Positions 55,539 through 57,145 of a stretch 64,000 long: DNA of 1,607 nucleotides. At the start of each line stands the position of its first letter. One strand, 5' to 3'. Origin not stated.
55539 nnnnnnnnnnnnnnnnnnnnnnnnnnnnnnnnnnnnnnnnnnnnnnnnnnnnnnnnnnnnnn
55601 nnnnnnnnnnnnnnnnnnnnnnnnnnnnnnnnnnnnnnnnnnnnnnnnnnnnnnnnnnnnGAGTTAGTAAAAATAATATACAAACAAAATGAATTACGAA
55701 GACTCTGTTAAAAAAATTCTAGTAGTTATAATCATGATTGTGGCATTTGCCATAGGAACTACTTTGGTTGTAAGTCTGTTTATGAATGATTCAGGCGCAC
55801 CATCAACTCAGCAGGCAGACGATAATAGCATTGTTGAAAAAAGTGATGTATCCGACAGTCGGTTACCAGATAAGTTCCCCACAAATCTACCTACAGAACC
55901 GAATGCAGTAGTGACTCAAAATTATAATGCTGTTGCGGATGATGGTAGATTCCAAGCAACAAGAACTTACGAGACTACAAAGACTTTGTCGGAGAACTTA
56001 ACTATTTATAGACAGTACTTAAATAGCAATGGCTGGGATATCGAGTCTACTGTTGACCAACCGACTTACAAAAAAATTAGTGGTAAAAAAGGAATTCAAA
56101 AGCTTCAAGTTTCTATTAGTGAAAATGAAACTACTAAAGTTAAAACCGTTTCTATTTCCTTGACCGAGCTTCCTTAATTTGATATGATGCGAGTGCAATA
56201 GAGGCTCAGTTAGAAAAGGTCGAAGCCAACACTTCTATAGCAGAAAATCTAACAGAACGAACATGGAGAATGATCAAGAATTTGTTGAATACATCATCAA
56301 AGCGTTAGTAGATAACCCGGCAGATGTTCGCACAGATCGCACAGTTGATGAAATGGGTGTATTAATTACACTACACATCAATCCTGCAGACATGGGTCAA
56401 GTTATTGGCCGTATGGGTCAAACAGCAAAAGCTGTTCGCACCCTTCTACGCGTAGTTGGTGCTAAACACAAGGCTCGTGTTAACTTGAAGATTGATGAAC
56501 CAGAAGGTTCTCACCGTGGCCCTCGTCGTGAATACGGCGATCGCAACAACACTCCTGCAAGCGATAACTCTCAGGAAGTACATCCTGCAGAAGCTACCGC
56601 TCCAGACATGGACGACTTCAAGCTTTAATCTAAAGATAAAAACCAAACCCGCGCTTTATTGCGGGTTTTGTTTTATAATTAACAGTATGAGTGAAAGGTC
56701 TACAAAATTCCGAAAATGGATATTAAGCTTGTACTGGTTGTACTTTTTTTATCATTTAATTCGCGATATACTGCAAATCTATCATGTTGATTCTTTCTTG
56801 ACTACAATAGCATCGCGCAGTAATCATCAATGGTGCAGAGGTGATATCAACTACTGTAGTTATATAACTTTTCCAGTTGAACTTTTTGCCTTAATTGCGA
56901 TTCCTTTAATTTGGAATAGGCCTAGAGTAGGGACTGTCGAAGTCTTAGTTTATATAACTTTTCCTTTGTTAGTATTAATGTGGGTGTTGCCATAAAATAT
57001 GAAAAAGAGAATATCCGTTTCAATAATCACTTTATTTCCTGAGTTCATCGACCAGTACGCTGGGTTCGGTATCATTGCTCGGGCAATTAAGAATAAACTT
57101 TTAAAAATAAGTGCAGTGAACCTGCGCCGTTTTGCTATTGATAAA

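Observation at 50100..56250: ~6 kb accessory insertion inside the conserved rpsP–KH–(rimM)–trmD–rplS ribosomal operon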

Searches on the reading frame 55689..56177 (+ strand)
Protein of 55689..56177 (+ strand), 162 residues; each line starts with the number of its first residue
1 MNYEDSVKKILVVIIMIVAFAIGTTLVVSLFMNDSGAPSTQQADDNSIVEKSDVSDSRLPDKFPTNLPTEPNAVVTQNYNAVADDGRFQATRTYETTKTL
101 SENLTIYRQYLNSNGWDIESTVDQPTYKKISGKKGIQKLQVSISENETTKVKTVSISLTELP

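Call 3: search_protein_families(library=pfam, proteins=[window:55689-56177:+], max_evalue=0.1)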
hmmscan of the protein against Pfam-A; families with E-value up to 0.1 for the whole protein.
window:55689-56177:+ (162 aa): 0 families

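Call 12: find_homologous_proteins(query=window:55689-56177:+)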
Query window:55689-56177:+ (162 aa): 16 proteins with E <= 0.001 among 57 candidates.
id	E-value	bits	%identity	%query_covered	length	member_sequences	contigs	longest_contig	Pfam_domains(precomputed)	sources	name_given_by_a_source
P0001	2.5e-91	321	94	100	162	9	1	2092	PF27226.1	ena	-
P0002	1.5e-89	315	93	100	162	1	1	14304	PF27226.1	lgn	-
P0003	1.3e-66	241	68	100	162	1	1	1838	PF27226.1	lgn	-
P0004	2.3e-62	227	66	99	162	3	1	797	PF27226.1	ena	-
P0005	2.8e-54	201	60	100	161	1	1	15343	PF27226.1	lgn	-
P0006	1.6e-52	195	56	100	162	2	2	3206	PF27226.1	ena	-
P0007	1.3e-42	163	48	100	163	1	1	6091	PF27226.1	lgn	-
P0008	3.0e-39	152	51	82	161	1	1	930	PF27226.1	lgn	-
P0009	4.7e-37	145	52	74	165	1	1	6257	PF27226.1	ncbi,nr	ncbi:MAG: hypothetical protein M3Q64_00495 [bacterium]|nr:hypothetical protein [bacterium]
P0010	3.9e-35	139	47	92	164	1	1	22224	-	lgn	-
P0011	9.0e-35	137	48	93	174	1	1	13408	-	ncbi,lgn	-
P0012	1.3e-34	137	53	77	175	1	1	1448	PF27226.1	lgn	-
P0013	6.0e-33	132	52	70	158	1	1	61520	-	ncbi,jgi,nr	ncbi:MAG TPA: hypothetical protein VHQ41_02735 [Patescibacteria group bacterium]|jgi:hypothetical pr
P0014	1.8e-27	114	39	94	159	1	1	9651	PF27226.1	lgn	-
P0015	4.5e-25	106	47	69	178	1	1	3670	-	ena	-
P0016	1.2e-21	95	51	60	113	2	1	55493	PF27226.1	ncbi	-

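Call 25: search_protein_families(library=ncbifam, proteins=[window:55689-56177:+], max_evalue=0.1)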
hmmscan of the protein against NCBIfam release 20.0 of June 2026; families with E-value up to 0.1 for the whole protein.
window:55689-56177:+ (162 aa): 1 family
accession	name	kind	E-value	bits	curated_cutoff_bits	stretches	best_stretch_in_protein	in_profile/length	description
NF004285.1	PRK05696.1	equivalog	0.025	14.3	179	1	5-53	15-63/171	flagellar basal body-associated protein FliL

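Call 26: predict_structure(alignment_id=A1)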
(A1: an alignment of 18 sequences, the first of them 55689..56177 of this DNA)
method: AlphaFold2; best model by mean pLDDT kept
length: 162 residues; sequences in the alignment: 18
mean_pLDDT: 85.3   pTM: 0.66
mean pLDDT of the five models: 85.3, 79.8, 79.6, 79.1, 77.7
residues with pLDDT >= 90: 95; 70-90: 39; 50-70: 14; < 50: 14
segments of 3 or more residues with pLDDT < 50: 32-45
pLDDT, mean of each block of 10 residues (from residue 1): 72 80 66 44 57 91 88 92 93 97 98 97 98 97 97 97 90
secondary structure, 60 per line:
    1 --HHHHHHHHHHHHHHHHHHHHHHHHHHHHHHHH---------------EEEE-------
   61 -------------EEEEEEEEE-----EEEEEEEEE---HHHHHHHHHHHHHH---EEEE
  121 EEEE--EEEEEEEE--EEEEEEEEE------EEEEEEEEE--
elements in order: H3-34 E50-53 E74-82 E88-96 H100-113 E117-124 E127-134 E137-145 E152-160

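Call 28: search_protein_representatives(alignment_id=A1)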
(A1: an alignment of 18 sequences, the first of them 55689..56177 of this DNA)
Query: 18 sequences, 162 profile positions. Proteins with E-value up to 0.001 (for the whole library): 1860; up to 1e-10: 764; up to 1e-30: 162. The best 150 are listed.
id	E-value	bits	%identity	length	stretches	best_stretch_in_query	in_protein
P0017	4.7e-55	201.9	-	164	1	1-161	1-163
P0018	1.0e-54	200.8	-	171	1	1-160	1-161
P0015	6.7e-54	198.1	-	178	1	4-161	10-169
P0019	1.5e-52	193.7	-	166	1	6-160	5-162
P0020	2.2e-52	193.2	-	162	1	1-161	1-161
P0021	4.8e-52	192.1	-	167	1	4-161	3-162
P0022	3.2e-51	189.4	-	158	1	8-160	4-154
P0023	2.7e-50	186.4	-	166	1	8-161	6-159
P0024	3.4e-50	186.1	-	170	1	13-159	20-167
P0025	9.2e-50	184.7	-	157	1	9-161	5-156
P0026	1.2e-49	184.3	-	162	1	1-161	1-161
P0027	2.3e-49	183.4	-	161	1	6-161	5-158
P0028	4.6e-49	182.4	-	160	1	7-161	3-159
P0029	4.7e-49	182.4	-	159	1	1-160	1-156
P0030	1.4e-47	177.6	-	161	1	9-161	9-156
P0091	7.9e-38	145.9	-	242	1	21-161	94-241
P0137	4.8e-33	130.3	-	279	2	7-157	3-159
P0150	2.7e-32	127.9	-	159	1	6-160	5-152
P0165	2.4e-31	124.8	-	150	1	8-161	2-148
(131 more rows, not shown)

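Call 31: fold_search(model_id=the predicted structure, library=pdb)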
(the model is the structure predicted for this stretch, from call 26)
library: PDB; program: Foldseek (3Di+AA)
matches with E <= 10: 1468; with E <= 0.001: 0
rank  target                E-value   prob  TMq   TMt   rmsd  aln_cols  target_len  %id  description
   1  8uzl_A                2.9e-02  0.85  0.22  0.25  14.4       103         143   16  Designed Transmembrane beta-barrel- TMB10_163 (released 2024-07-17)
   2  5jql_A                3.4e-02  0.28  0.16  0.16  15.5       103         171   12  Crystal Structure of Phosphatidic acid Transporter Ups1/Mdm35 Void of Bound Phospholipid from Saccharomyces Cerevisiae (released 2017-07-12)
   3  6e8a_B                4.3e-02  0.97  0.39  0.43   7.9       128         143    9  Crystal structure of DcrB from Salmonella enterica at 1.92 Angstroms resolution (released 2018-10-31)
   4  4ol4                  4.3e-02  0.75  0.31  0.29  19.5       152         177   13  Crystal structure of secreted proline rich antigen MTC28 (Rv0040c) from Mycobacterium tuberculosis (released 2015-01-28)
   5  3f08_A                4.3e-02  0.63  0.22  0.25   8.7       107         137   12  Crystal structure of the putative uncharacterized protein Q6HG14 from Bacilllus thuringiensis. Northeast Structural Ge (released 2008-11-18)
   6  6i3y_F                4.8e-02  0.25  0.18  0.16  15.9       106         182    9  Crystal structure of the human mitochondrial PRELID1K58V-TRIAP1 complex with PS (released 2019-03-20)
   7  4xhr_A                5.0e-02  0.28  0.19  0.18  17.0       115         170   12  Structure of a phospholipid trafficking complex, native (released 2015-07-01)
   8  4ytx_F                5.3e-02  0.18  0.16  0.16  15.9       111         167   14  Crystal structure of Ups1-Mdm35 complex with PA (released 2015-08-12)
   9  1eq6                  6.3e-02  0.97  0.34  0.30   5.7       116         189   16  1.9 ANGSTROM RESOLUTION CRYSTAL STRUCTURE OF THE SACCHAROMYCES CEREVISIAE RAN-BINDING PROTEIN MOG1P (released 2000-05-27)
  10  1jhs                  6.3e-02  0.93  0.33  0.30   6.6       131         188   14  Protein Mog1 E65A mutant (released 2003-06-03)
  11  4pws                  6.3e-02  0.54  0.29  0.27  19.6       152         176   14  Crystal structure of secreted proline rich antigen MTC28 (Rv0040c) at 2.15 A with bound chloride from Mycobacterium tube (released 2015-03-25)
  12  4ytx_D                6.3e-02  0.18  0.17  0.17  16.0       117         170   12  Crystal structure of Ups1-Mdm35 complex with PA (released 2015-08-12)
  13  2zfd_B                6.7e-02  1.00  0.34  0.46   3.1        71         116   13  The crystal structure of plant specific calcium binding protein AtCBL2 in complex with the regulatory domain of AtCIPK (released 2008-02-19)
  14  7cu9_A                6.7e-02  0.69  0.25  0.23   6.7       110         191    7  Crystal structure of the soluble domain of TiME protein from Mycobacterium smegmatis (released 2021-08-25)
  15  7szf_A                6.7e-02  0.38  0.18  0.10   8.7        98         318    6  Structure of the Rieske Non-heme Iron Oxygenase GxtA with beta-Saxitoxinol Bound (released 2022-01-19)
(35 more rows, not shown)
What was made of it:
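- On Mog1/PsbP-like fold (DcrB, LpqN, Eag): The query includes the TM helix and linker (call 31).
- Closest known: Mog1/PsbP-like envelope proteins. Same: These folds recur among the weak Foldseek hits with high 'prob' values (call 31).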

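Call 33: find_encoding_contigs(protein=P0016, flank=10000, max_places=3)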
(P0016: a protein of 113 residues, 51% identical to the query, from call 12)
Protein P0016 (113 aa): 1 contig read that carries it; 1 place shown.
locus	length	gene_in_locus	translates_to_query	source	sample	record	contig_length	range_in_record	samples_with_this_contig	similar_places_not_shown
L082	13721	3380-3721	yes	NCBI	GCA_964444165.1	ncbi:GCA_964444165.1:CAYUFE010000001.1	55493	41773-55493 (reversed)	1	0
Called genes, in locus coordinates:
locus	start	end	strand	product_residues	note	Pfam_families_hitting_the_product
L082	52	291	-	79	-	-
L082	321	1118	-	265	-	-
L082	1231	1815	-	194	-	PF00719:Pyrophosphatase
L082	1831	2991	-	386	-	PF08529:NusA_N, PF13184:KH_NusA_1st, PF26594:KH_NusA_2nd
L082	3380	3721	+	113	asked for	PF27226:AF_1845 (weak)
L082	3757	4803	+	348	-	-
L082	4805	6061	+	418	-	PF19028:TSP1_spondin (weak), PF00090:TSP_1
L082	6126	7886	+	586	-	PF05157:MshEN, PF00437:T2SSE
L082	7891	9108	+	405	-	PF00482:T2SSF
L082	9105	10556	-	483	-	-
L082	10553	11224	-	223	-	-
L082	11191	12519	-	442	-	PF17802:SpaA (faint), PF13620:CarboxypepD_reg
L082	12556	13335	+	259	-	PF00121:TIM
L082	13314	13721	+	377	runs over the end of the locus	PF00162:PGK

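Call 34: find_encoding_contigs(protein=P0010, flank=10000, max_places=3)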
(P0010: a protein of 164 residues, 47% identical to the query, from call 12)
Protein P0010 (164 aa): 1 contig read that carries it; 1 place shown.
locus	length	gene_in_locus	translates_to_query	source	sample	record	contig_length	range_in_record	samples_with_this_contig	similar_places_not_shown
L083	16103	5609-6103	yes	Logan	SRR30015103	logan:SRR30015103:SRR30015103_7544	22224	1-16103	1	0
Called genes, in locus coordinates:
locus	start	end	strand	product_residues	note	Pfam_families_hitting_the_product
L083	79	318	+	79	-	PF01165:Ribosomal_S21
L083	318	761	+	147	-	PF09424:YqeY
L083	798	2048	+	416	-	PF02491:SHS2_FTSA, PF06723:MreB_Mbl, PF11104:PilM_2 (weak), PF14450:FtsA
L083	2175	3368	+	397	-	PF00091:Tubulin, PF12327:FtsZ_C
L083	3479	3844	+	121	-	PF02656:DUF202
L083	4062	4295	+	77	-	-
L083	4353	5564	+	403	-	PF13393:tRNA-synt_His, PF03129:HGTP_anticodon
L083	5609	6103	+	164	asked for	-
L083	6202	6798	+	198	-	-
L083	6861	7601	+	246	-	-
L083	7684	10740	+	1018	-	-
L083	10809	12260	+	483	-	PF13567:DUF4131, PF03772:Competence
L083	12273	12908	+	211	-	PF00160:Pro_isomerase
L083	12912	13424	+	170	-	PF00334:NDK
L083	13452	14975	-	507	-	PF13328:HD_4, PF01966:HD, PF04607:RelA_SpoT, PF02824:TGS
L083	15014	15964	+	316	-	PF01149:Fapy_DNA_glyco, PF06831:H2TH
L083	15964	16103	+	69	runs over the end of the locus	-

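Call 35: find_encoding_contigs(protein=P0011, flank=10000, max_places=3)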
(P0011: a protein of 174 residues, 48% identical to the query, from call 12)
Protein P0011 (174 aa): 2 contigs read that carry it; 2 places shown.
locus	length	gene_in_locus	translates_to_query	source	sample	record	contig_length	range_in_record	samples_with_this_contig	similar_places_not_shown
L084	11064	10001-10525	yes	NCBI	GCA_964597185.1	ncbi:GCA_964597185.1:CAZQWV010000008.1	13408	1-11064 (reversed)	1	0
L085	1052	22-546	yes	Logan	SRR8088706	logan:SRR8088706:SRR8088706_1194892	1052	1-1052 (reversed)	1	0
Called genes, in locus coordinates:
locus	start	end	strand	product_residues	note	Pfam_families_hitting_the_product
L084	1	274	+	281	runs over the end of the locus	PF18895:T4SS_pilin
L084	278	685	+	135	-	PF18895:T4SS_pilin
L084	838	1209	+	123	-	PF18895:T4SS_pilin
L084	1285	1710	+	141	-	PF18895:T4SS_pilin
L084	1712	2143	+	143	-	PF18895:T4SS_pilin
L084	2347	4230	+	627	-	PF06480:FtsH_ext (weak), PF00004:AAA, PF07728:AAA_5 (faint), PF17862:AAA_lid_3, PF01434:Peptidase_M41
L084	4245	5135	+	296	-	-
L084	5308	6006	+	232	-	PF22935:RM44_endonuclase (weak), PF14622:Ribonucleas_3_3, PF00636:Ribonuclease_3, PF00035:dsrm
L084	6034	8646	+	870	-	PF02463:SMC_N, PF13175:AAA_15 (weak), PF13304:AAA_21 (faint), PF13476:AAA_23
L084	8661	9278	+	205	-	PF09335:VTT_dom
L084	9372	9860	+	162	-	PF00886:Ribosomal_S16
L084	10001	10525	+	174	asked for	-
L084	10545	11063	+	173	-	?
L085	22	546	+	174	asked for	-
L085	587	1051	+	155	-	?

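Call 48: find_related_loci(query=A1, collection=metagenome_contigs, flank=7000)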
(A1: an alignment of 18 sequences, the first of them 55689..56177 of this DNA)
Query A1 (162 aa) in metagenome_contigs; peptide patterns used: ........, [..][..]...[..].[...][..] (x = any residue, [..] = any of these).
184 stretches matched a pattern; 7 encode a relative of the query (tblastn E <= 1e-3); 7 distinct loci.
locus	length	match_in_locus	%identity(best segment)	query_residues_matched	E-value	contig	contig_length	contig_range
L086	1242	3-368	96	41-162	9e-82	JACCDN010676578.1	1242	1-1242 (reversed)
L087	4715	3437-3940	37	4-161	1e-32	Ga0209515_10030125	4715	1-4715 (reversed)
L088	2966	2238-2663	39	22-162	4e-28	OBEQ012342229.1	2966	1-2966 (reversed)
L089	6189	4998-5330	42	49-159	1e-27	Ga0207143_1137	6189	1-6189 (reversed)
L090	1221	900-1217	48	49-153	4e-27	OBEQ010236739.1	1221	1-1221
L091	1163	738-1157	36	1-138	5e-26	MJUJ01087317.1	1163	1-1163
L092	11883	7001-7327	35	53-162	4e-19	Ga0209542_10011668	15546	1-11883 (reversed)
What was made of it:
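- Tried and rejected: The scan with the sm family returned only 7 loci, mostly short (call 48).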

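Call 50: find_encoding_contigs(protein=P0137, flank=8000, max_places=2)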
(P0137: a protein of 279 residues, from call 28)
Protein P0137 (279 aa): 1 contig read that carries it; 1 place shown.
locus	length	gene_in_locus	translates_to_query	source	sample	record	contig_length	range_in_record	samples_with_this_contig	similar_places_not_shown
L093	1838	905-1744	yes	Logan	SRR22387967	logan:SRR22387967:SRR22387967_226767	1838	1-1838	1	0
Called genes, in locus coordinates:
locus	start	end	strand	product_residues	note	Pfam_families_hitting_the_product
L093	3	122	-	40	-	?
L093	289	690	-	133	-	-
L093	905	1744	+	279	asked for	PF27226:AF_1845 (weak)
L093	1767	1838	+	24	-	?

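Call 66: search_protein_families(library=padloc, proteins=[window:55689-56177:+], max_evalue=0.01)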
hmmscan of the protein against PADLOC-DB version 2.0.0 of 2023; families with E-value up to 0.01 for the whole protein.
window:55689-56177:+ (162 aa): 1 family
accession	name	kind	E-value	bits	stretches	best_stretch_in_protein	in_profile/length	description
PDLC00153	HamA1|HamA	-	0.0069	13.3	1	33-154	75-193/541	DUF1837 domain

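Call 67: find_encoding_contigs(protein=P0165, flank=8000, max_places=2)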
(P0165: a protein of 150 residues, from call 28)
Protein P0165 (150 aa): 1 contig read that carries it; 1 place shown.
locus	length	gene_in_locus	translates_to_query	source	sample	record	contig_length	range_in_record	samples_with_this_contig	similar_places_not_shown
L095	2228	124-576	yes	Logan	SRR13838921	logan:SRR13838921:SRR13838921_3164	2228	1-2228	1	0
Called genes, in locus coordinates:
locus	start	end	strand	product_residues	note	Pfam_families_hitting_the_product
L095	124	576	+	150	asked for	PF27226:AF_1845 (weak)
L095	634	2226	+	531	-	?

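Call 68: find_encoding_contigs(protein=P0150, flank=8000, max_places=2)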
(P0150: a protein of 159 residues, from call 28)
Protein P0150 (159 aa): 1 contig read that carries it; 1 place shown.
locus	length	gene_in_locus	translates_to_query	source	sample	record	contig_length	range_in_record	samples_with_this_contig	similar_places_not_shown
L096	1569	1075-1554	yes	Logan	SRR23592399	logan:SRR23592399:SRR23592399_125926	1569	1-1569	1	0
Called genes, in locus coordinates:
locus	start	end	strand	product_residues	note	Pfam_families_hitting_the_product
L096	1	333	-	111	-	?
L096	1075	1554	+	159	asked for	PF27226:AF_1845 (weak)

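Call 69: find_encoding_contigs(protein=P0091, flank=8000, max_places=2)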
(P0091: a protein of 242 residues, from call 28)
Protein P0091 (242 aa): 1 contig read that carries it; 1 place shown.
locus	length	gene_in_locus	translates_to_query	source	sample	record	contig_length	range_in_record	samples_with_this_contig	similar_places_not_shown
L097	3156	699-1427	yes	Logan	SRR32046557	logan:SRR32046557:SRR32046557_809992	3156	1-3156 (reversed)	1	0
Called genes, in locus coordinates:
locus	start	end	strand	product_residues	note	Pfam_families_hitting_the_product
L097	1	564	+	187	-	?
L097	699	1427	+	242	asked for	PF27226:AF_1845 (weak)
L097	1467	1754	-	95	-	PF06961:DUF1294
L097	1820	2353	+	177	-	-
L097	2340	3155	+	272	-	?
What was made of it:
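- On Pfam PF27226 (AF_1845), uncharacterised family: The precomputed annotation assigns PF27226 to homologs 93-94% identical to smB and to most other hits (call 12), and labels it AF_1845 in calls 33, 50 and 67-69 (marked weak there).
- Tried and rejected: Look-ups of distant family members mostly hit short contigs (calls 50, 67-69).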

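Call 70: search_solved_structures(query=A1, max_evalue=10)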
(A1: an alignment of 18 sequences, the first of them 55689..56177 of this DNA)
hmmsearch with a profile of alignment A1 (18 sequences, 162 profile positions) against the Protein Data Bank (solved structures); distinct sequences matched with E-value up to 10: 7.
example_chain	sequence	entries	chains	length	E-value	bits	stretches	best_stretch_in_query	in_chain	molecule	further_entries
9uin_B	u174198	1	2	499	0.18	14.7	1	101-137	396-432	Thioredoxin reductase 1, cytoplasmic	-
7x1r_A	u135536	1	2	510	0.18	14.6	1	101-137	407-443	Thioredoxin reductase 1, cytoplasmic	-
2zz0_A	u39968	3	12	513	0.19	14.6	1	101-137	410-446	Thioredoxin reductase 1, cytoplasmic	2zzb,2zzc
3qfa_A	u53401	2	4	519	0.19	14.5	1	101-137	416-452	Thioredoxin reductase 1, cytoplasmic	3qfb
2j3n_A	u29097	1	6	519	0.19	14.5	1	101-137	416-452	THIOREDOXIN REDUCTASE 1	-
2cfy_A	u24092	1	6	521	0.19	14.5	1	101-137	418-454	THIOREDOXIN REDUCTASE 1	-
5nc6_B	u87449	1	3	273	1.4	11.7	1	1-63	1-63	Peptidoglycan N-acetylglucosamine deacetylase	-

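Call 71: search_protein_families(library=pfam, proteins=[L083:7636-10740:+, L082:3724-4803:+], max_evalue=0.05)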
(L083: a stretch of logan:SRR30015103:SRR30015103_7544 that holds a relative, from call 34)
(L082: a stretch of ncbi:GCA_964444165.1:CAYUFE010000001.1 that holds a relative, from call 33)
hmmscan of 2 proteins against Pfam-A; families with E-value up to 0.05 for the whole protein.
L083:7636-10740:+ (1034 aa): 0 families

L082:3724-4803:+ (359 aa): 0 families

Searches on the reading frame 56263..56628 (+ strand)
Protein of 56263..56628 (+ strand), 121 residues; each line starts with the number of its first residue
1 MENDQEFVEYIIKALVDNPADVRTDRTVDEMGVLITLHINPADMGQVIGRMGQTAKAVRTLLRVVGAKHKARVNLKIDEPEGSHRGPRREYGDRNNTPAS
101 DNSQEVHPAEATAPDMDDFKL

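Call 3: search_protein_families(library=pfam, proteins=[window:56263-56628:+], max_evalue=0.1)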
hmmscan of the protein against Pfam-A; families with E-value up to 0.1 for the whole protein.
window:56263-56628:+ (121 aa): 3 families
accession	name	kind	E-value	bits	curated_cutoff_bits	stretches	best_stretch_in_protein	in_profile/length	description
PF13083.13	KH_KhpA-B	-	2.5e-21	75.8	32.1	1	5-77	1-73/73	KhpA/KhpB, KH domain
PF07650.23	KH_2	-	0.022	15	22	1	36-77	28-70/78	KH domain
PF09063.15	Phage_coat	-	0.071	13.5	25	1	26-79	13-61/127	Phage PP7 coat protein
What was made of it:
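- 56263..56628 (+): khpA-type KH-domain protein; downstream boundary of the cassette. Pfam KH_KhpA-B, 2.5e-21 (call 3)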

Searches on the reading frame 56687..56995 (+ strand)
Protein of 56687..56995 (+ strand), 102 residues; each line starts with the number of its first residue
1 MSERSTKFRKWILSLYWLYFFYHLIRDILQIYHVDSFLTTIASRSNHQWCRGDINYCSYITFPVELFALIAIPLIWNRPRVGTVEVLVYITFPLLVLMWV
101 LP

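Call 3: search_protein_families(library=pfam, proteins=[window:56687-56995:+], max_evalue=0.1)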
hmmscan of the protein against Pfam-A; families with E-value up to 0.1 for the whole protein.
window:56687-56995:+ (102 aa): 0 families

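Call 25: search_protein_families(library=ncbifam, proteins=[window:56687-56995:+], max_evalue=0.1)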
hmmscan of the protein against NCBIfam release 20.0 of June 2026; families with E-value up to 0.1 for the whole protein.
window:56687-56995:+ (102 aa): 0 families

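Call 32: find_encoding_contigs(protein=window:56687-56995:+, flank=3000, max_places=6)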
Protein window:56687-56995:+ (102 aa): no gene with exactly this product is on record in the collection.

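Call 66: search_protein_families(library=padloc, proteins=[window:56687-56995:+], max_evalue=0.01)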
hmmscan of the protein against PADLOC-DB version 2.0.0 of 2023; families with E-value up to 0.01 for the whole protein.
window:56687-56995:+ (102 aa): 0 families
